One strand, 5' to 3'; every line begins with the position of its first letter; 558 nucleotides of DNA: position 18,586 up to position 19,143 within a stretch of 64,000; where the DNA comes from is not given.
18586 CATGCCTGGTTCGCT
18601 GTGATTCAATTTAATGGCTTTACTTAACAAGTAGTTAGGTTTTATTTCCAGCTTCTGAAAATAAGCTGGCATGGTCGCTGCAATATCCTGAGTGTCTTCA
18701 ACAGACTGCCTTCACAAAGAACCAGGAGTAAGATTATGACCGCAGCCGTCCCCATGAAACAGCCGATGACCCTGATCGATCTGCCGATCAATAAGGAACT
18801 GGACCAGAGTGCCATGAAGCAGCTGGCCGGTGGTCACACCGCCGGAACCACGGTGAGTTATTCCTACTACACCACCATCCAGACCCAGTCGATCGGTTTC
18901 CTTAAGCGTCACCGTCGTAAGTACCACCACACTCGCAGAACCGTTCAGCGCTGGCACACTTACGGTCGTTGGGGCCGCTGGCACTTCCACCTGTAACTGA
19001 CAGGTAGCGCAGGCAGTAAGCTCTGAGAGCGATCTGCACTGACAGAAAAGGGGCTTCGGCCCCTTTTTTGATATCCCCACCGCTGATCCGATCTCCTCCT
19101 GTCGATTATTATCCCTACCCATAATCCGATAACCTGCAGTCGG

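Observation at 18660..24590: Four self-contained copies of an 86-aa double-glycine-leader, hyper-cationic peptide gene with no exporter, immunity gene or maturase nearby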

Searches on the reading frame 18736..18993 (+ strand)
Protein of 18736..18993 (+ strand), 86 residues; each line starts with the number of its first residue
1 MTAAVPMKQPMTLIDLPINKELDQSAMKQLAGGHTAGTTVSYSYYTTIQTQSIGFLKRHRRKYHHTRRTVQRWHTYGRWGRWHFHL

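Call 6: search_protein_families(library=ncbifam, proteins=[window:18736-18993:+], max_evalue=10)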
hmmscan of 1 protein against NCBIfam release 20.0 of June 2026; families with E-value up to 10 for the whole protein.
seq(86 aa): 1 family
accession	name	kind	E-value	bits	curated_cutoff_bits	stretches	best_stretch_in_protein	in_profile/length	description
TIGR04149.1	GG_sam_targ_CFB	domain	0.03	14.2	25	1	20-39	15-34/43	TIGR04149 family rSAM-modified RiPP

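Call 7: search_protein_families(library=pfam, proteins=[window:18736-18993:+], max_evalue=10)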
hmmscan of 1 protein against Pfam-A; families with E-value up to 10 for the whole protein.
seq(86 aa): 1 family
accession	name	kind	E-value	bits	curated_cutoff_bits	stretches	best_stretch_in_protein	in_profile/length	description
PF18724.6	ADDT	-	0.017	15.3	26.2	1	57-84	126-153/232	Amino acid:DNA transferase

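Call 8: find_homologous_proteins(query=window:18736-18993:+, max_evalue=10)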
Query seq(86 aa) (86 aa): 6 proteins with E <= 10 among 6 candidates.
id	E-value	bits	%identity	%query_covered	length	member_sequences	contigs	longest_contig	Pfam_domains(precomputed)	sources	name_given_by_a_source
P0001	3.9e-53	195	100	100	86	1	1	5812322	-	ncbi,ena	-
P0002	1.8e-50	186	95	100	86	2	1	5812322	-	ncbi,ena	-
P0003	7.4e-37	143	74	100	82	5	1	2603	-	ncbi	-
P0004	7.7e-35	136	77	90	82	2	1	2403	-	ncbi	-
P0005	5.5e-34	134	69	100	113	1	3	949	-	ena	-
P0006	2.6e-26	109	59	100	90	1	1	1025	-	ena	-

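Call 11: list_cluster_members(proteins=[P0001, P0002, P0003, P0004, P0005, P0006])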
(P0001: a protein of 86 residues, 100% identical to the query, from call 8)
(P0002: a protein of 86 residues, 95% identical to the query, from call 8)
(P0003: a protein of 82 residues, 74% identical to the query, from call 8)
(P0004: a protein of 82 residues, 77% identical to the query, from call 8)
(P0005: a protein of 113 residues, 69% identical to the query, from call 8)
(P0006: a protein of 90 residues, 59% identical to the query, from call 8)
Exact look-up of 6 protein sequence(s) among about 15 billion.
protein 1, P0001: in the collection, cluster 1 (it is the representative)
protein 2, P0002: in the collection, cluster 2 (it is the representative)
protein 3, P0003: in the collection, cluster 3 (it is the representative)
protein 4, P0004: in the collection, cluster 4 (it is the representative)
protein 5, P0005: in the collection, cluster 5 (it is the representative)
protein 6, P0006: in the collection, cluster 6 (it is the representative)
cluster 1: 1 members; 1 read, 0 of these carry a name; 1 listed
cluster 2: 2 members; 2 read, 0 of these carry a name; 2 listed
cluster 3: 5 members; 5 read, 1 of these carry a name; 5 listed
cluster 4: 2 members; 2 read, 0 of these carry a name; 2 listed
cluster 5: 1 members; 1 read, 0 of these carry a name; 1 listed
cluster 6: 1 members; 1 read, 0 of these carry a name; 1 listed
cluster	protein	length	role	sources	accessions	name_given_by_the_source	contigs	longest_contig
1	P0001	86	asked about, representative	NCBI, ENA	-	-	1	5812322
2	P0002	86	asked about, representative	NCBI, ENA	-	-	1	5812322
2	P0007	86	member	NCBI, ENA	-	-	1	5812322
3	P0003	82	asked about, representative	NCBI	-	-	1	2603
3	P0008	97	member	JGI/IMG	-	hypothetical protein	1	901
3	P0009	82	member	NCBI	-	-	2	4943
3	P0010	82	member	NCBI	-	-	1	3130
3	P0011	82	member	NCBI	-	-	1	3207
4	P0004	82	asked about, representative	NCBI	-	-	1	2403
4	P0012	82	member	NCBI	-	-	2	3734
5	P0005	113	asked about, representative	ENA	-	-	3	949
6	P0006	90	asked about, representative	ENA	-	-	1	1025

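Call 12: find_encoding_contigs(protein=P0002, flank=10000, max_places=6)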
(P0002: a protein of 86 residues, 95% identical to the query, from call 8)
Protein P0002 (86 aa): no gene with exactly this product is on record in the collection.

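Call 13: find_encoding_contigs(protein=P0009, flank=10000, max_places=6)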
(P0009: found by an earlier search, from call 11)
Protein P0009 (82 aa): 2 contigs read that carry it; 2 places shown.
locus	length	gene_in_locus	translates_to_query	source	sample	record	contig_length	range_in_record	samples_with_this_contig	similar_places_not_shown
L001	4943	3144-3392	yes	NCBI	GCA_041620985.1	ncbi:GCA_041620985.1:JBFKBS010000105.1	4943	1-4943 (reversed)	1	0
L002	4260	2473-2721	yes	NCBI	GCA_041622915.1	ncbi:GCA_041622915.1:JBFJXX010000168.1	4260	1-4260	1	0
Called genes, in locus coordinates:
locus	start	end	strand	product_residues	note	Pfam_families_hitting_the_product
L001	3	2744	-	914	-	?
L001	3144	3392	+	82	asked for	-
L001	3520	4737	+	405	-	PF08007:JmjC_2, PF20514:WHD_ROXA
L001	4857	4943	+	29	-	?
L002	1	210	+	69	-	?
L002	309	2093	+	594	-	PF02771:Acyl-CoA_dh_N, PF02770:Acyl-CoA_dh_M, PF00441:Acyl-CoA_dh_1, PF22924:ACOX_C_alpha1, PF08028:Acyl-CoA_dh_2, PF12806:Acyl-CoA_dh_C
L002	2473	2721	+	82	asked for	-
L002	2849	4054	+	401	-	PF08007:JmjC_2, PF20514:WHD_ROXA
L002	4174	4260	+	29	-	?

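Call 15: find_related_loci(query=A2, collection=genome_contigs, flank=10000)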
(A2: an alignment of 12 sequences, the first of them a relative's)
Query A2 (86 aa) in genome_contigs; peptide patterns used: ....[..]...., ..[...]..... (x = any residue, [..] = any of these).
52 stretches matched a pattern, but none encodes a relative of the query by tblastn (E <= 1e-3).

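Call 19: find_encoding_contigs(protein=P0003, flank=10000)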
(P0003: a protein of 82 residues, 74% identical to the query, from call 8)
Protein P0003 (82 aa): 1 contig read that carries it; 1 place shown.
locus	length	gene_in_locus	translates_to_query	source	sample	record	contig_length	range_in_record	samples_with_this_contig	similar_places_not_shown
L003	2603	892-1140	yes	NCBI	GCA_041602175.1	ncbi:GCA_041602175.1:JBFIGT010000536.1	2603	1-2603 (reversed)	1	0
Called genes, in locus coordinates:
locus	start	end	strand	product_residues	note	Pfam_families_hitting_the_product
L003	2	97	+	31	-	?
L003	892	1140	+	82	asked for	-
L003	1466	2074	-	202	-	PF00881:Nitroreductase, PF14512:TM1586_NiRdase (faint)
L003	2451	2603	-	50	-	?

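Call 20: find_encoding_contigs(protein=P0012, flank=10000)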
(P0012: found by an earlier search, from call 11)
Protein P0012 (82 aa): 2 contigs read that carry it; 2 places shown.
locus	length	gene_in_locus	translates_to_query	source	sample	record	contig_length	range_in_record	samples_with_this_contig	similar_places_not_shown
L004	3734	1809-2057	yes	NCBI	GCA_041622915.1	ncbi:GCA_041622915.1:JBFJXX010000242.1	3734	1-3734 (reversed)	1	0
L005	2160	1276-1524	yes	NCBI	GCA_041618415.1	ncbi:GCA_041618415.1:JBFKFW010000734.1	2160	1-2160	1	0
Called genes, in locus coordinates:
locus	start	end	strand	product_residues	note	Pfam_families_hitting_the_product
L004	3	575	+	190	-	?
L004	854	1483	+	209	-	PF04654:DUF599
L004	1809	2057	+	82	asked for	-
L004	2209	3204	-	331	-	PF00491:Arginase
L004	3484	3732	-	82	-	?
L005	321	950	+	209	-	PF04654:DUF599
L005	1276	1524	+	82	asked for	-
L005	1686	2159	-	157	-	?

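Call 21: find_encoding_contigs(protein=P0006, flank=10000)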
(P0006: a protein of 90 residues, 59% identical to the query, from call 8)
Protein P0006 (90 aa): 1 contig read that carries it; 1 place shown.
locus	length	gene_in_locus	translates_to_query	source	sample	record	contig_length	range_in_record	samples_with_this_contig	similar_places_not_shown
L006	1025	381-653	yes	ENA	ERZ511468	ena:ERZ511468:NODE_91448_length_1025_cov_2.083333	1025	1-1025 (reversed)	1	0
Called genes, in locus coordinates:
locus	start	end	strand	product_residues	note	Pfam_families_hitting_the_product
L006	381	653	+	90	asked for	-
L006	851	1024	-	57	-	?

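Call 23: find_encoding_contigs(protein=P0001, flank=10000)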
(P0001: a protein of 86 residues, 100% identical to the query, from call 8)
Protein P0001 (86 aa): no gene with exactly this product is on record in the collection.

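Call 24: find_encoding_contigs(protein=P0007, flank=10000)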
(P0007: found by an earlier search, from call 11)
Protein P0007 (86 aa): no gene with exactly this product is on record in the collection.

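Call 27: find_related_loci(query=A2, collection=metagenome_contigs, flank=10000)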
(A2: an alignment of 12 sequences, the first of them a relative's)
Query A2 (86 aa) in metagenome_contigs; peptide patterns used: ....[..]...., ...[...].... (x = any residue, [..] = any of these).
210 stretches matched a pattern; 1 encode a relative of the query (tblastn E <= 1e-3); 1 distinct loci.
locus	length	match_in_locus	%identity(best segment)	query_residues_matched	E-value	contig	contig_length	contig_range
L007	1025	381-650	59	1-86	2e-34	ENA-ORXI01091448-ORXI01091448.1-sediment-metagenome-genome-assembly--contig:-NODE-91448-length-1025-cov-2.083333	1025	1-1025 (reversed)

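Call 31: search_protein_representatives(alignment_id=A4)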
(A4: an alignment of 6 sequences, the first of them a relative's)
Query: 6 sequences, 86 profile positions. Proteins with E-value up to 0.001 (for the whole library): 5; up to 1e-10: 3; up to 1e-30: 1. The best 5 are listed.
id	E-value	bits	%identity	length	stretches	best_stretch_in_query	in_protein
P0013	4.2e-39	148.7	-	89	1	1-86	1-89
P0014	3.2e-12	62.5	-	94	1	5-80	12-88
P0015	1.5e-11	60.4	-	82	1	10-80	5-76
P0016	4.2e-09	52.5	-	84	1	12-80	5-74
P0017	5.7e-06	42.5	-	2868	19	21-53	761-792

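Call 33: find_encoding_contigs(protein=P0014, flank=10000)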
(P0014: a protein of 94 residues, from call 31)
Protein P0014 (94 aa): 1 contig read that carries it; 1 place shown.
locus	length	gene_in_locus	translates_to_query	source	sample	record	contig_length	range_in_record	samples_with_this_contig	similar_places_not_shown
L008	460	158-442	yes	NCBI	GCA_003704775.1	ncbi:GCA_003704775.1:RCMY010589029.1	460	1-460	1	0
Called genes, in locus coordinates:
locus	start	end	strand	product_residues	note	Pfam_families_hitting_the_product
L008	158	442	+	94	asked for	-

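Call 34: find_encoding_contigs(protein=P0015, flank=10000)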
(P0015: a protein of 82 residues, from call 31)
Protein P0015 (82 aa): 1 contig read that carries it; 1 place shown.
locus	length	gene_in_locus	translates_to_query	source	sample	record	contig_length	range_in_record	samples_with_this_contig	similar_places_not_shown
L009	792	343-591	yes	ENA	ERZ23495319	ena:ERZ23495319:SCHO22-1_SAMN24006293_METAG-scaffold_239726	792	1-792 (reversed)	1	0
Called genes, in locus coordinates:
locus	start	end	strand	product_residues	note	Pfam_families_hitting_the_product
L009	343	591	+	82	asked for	-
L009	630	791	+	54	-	?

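Call 38: find_related_loci(query=A5, collection=genome_contigs, flank=10000)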
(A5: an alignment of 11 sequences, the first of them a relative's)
Query A5 (86 aa) in genome_contigs; peptide patterns used: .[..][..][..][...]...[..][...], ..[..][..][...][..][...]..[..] (x = any residue, [..] = any of these).
43 stretches matched a pattern; 3 encode a relative of the query (tblastn E <= 1e-3); 3 distinct loci.
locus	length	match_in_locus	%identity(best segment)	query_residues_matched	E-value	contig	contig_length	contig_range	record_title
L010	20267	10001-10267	66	1-86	1e-38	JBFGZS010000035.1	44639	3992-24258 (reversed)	MAG: Motiliproteus sp. isolate Mix_sand06.2021.04.G.53 k141_121002_length_44639_cov_25.5475, whole genome shotgun sequen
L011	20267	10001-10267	66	1-86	4e-32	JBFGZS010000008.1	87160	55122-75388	MAG: Motiliproteus sp. isolate Mix_sand06.2021.04.G.53 k141_780782_length_87160_cov_23.6992, whole genome shotgun sequen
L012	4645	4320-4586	67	1-86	6e-30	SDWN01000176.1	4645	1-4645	MAG: Neptunomonas sp. isolate MAG-BB-4 scaffold_1879, whole genome shotgun sequence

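Call 41: search_protein_families(library=pfam, proteins=[L010:5740-7362:+, L010:7464-8075:-, L010:8114-8851:+, L010:8870-9538:+, L010:10568-11389:-, L010:11502-12368:+, L010:12635-13489:-, L010:14021-14836:-, L010:4703-5743:+, L010:15117-15557:+], max_evalue=0.001)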
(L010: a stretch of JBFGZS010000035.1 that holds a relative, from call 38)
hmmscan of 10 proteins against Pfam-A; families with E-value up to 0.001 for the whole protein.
L010:5740-7362:+ (540 aa): 20 families
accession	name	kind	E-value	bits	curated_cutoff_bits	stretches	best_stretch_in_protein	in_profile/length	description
PF07992.20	Pyr_redox_2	-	1.2e-32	114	26.1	1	125-407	2-291/291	Pyridine nucleotide-disulphide oxidoreductase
PF14691.11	Fer4_20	-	1.1e-19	70.8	25.8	1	34-113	30-112/113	Dihydroprymidine dehydrogenase domain II, 4Fe-4S cluster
PF00070.33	Pyr_redox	-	3.7e-13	50.2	22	1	254-307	1-57/82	Pyridine nucleotide-disulphide oxidoreductase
PF13738.12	Pyr_redox_3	-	2.3e-12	47.2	30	1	221-391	133-305/305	Pyridine nucleotide-disulphide oxidoreductase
PF13450.12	NAD_binding_8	-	4.9e-10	40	21.9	1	128-162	1-35/68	NAD(P)-binding Rossmann-like domain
PF01266.30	DAO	-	2.5e-08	34.3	27.9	1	125-159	1-35/353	FAD dependent oxidoreductase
PF12831.13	FAD_oxidored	-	2.4e-07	30.9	27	1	126-163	2-39/416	FAD dependent oxidoreductase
PF01593.30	Amino_oxidase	-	4.3e-06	26.7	19.8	1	134-160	2-28/443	Flavin containing amine oxidoreductase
PF00890.30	FAD_binding_2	-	6.9e-06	25.9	20.4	1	126-162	2-38/414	FAD binding domain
PF14697.11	Fer4_21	-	9.2e-06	26.1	35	1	486-535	7-59/59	4Fe-4S dicluster domain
PF12838.12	Fer4_7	-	1.4e-05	25.9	27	1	486-531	1-51/52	4Fe-4S dicluster domain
PF13237.11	Fer4_10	-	1.4e-05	25.3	25.5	1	486-529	8-53/53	4Fe-4S dicluster domain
PF01262.27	AlaDh_PNT_C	-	6.5e-05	22.9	23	0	125-157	30-62/214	Alanine dehydrogenase/PNT, C-terminal domain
PF03486.20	HI0933_like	-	0.00012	22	50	1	125-160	2-37/244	HI0933-like protein Rossmann domain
PF13187.11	Fer4_9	-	0.00016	22.1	27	1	486-531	1-50/52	4Fe-4S dicluster domain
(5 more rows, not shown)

L010:7464-8075:- (203 aa): 2 families
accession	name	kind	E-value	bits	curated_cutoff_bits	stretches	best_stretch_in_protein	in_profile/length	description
PF00440.29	TetR_N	-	2.1e-12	47.1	24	1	23-66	3-46/47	Bacterial regulatory proteins, tetR family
PF16925.10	TetR_C_13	-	3.4e-07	31.1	27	1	93-185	5-97/109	Tetracyclin repressor-like, C-terminal domain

L010:8114-8851:+ (245 aa): 6 families
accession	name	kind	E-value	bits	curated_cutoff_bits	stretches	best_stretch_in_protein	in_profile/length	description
PF02798.26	GST_N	-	1.8e-13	51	20.9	1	21-97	5-75/76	Glutathione S-transferase, N-terminal domain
PF13409.12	GST_N_2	-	8.9e-12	45.9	25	1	27-98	3-69/70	Glutathione S-transferase, N-terminal domain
PF00043.30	GST_C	-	9.2e-08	32.7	20.7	1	151-213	28-93/93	Glutathione S-transferase, C-terminal domain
PF13417.12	GST_N_3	-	2.7e-07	31.3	22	1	21-99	1-70/75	Glutathione S-transferase, N-terminal domain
PF13410.11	GST_C_2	-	0.00017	22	24.9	1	145-207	2-68/69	Glutathione S-transferase, C-terminal domain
PF14497.11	GST_C_3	-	0.00033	21.3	21.6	1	153-216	30-98/104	Glutathione S-transferase, C-terminal domain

L010:8870-9538:+ (222 aa): 3 families
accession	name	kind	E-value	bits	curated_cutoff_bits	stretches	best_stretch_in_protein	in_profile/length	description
PF00702.32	Hydrolase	-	1.1e-21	78.5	26.4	1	3-186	2-191/191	haloacid dehalogenase-like hydrolase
PF13419.12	HAD_2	-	1.3e-16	61.7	23.8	1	7-192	3-178/178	Haloacid dehalogenase-like hydrolase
PF13242.12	Hydrolase_like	-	1e-07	32.2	22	1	149-217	4-75/75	HAD-hyrolase-like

L010:10568-11389:- (273 aa): 1 family
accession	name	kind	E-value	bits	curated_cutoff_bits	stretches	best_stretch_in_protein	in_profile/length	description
PF04982.19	TM_HPP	-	2.9e-49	167.1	27.2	1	22-179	3-157/157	HPP, transmembrane region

L010:11502-12368:+ (288 aa): 3 families
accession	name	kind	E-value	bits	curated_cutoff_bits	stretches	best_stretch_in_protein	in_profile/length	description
PF00126.33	HTH_1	-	9.9e-20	70.7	26.6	1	5-62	3-60/60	Bacterial regulatory helix-turn-helix protein, lysR family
PF03466.25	LysR_substrate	-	8.9e-16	58.3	28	1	89-270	5-201/209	LysR substrate binding domain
PF13556.12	HTH_30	-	3.5e-05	23.9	27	1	6-48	2-45/59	PucR C-terminal helix-turn-helix domain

L010:12635-13489:- (284 aa): 1 family
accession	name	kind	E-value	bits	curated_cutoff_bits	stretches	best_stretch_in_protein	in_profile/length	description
PF02588.21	YitT_membrane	-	5.7e-43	147.1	24.3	1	12-216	4-204/205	Uncharacterised 5xTM membrane BCR, YitT family COG1284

L010:14021-14836:- (271 aa): 3 families
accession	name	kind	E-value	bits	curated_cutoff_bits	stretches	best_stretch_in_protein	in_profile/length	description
PF08501.16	Shikimate_dh_N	-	2.3e-21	76.2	27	1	7-89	1-83/83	Shikimate dehydrogenase substrate binding domain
PF18317.6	SDH_C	-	4.5e-10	39.5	25.8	1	239-268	1-30/31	Shikimate 5'-dehydrogenase C-terminal domain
PF01488.26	Shikimate_DH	-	1.2e-09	38.8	24.3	1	111-193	3-86/138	Shikimate / quinate 5-dehydrogenase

L010:4703-5743:+ (346 aa): 1 family
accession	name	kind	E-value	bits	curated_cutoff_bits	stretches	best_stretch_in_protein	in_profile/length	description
PF02775.26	TPP_enzyme_C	-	1.3e-19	71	21.9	1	88-251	2-151/151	Thiamine pyrophosphate enzyme, C-terminal TPP binding domain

L010:15117-15557:+ (146 aa): 1 family
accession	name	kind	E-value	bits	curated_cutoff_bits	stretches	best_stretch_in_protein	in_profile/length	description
PF01220.24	DHquinase_II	-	2.6e-60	202.5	23.3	1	6-141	2-137/138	Dehydroquinase class II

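Call 42: search_protein_families(library=pfam, proteins=[L011:5147-6397:-, L011:6508-7242:-, L011:7402-8316:+, L011:8450-9121:-, L011:9145-9561:-, L011:10563-11465:-, L011:11556-12860:-, L011:12857-13585:-, L011:13665-14780:-, L011:14897-15811:-], max_evalue=0.001)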
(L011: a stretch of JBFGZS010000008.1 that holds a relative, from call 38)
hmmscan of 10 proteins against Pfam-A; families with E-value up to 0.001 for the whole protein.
L011:5147-6397:- (416 aa): 1 family
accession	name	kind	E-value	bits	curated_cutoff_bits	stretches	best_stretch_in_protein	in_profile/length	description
PF06965.17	Na_H_antiport_1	-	1e-145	485.8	23.5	1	14-390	3-374/374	Na+/H+ antiporter 1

L011:6508-7242:- (244 aa): 1 family
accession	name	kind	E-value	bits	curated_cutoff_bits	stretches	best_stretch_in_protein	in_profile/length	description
PF01027.25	Bax1-I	-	5e-45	154.3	34.1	1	42-237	2-207/207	Inhibitor of apoptosis-promoting Bax1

L011:7402-8316:+ (304 aa): 2 families
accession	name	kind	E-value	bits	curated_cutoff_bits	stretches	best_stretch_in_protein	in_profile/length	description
PF00126.33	HTH_1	-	3.7e-19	68.9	26.6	1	6-64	2-60/60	Bacterial regulatory helix-turn-helix protein, lysR family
PF03466.25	LysR_substrate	-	1.1e-09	38.5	28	1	96-293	9-205/209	LysR substrate binding domain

L011:8450-9121:- (223 aa): 2 families
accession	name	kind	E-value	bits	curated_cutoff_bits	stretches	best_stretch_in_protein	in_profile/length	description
PF07883.17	Cupin_2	-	1.3e-08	34.8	27.2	1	163-220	17-70/70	Cupin domain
PF05899.18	Cupin_3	-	8.4e-05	22.6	23.5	1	155-202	15-61/74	EutQ-like cupin domain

L011:9145-9561:- (138 aa): 0 families

L011:10563-11465:- (300 aa): 1 family
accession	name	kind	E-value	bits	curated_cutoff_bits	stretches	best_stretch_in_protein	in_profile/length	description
PF01063.24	Aminotran_4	-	7.2e-46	157.3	28.5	1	41-263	3-223/223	Amino-transferase class IV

L011:11556-12860:- (434 aa): 1 family
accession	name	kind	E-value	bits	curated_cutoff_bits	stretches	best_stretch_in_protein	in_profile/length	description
PF06808.19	DctM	-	1e-91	308.3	23.8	1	9-420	2-411/413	Tripartite ATP-independent periplasmic transporter, DctM component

L011:12857-13585:- (242 aa): 1 family
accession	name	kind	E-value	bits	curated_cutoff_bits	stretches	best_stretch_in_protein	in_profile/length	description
PF04290.18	DctQ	-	9.2e-22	77.8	28.3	1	81-212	2-131/132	Tripartite ATP-independent periplasmic transporters, DctQ component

L011:13665-14780:- (371 aa): 1 family
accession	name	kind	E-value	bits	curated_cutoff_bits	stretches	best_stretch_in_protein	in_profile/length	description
PF03480.18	DctP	-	1.2e-35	123.7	23.4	1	71-343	4-274/286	Bacterial extracellular solute-binding protein, family 7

L011:14897-15811:- (304 aa): 2 families
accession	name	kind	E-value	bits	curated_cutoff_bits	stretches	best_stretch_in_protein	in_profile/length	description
PF03466.25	LysR_substrate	-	5e-28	98.3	28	1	100-303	2-206/209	LysR substrate binding domain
PF00126.33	HTH_1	-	9.6e-17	61.1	26.6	1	16-74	1-59/60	Bacterial regulatory helix-turn-helix protein, lysR family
